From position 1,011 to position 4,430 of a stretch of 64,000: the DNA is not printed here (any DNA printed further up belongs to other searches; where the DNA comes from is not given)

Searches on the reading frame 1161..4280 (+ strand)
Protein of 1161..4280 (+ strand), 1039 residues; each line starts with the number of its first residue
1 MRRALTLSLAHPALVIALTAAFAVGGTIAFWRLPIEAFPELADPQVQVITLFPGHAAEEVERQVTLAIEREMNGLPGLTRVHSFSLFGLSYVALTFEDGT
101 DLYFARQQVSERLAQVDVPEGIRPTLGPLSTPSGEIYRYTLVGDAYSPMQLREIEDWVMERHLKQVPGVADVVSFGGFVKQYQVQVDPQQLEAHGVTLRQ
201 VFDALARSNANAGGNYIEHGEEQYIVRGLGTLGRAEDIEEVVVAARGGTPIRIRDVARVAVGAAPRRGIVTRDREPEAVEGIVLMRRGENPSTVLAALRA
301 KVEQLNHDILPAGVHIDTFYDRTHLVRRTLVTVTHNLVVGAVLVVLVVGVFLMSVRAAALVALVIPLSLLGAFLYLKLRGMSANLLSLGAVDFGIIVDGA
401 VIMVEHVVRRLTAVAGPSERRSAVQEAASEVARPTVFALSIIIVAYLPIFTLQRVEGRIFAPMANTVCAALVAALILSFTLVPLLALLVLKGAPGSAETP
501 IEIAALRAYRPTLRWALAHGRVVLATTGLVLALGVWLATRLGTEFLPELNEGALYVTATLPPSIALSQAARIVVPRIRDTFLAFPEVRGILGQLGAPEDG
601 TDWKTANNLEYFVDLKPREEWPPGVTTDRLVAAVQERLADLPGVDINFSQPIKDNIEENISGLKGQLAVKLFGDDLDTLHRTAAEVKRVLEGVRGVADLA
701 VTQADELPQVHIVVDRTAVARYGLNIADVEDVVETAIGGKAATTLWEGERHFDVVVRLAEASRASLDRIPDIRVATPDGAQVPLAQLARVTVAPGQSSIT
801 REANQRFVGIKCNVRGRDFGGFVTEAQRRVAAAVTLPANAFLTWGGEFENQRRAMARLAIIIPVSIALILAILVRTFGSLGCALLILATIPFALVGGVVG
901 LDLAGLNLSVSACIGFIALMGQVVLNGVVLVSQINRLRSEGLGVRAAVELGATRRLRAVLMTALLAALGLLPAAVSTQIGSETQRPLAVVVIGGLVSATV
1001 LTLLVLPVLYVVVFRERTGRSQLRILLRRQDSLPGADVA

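Call 51: search_protein_families(library=pfam, proteins=[window:1161-4280:+], max_evalue=0.0001)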
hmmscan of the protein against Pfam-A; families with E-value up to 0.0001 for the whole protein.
window:1161-4280:+ (1039 aa): 1 family
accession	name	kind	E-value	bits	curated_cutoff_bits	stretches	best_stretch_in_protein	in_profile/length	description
PF00873.25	ACR_tran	-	3.4e-277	922.7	28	1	6-1013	3-1020/1021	AcrB/AcrD/AcrF family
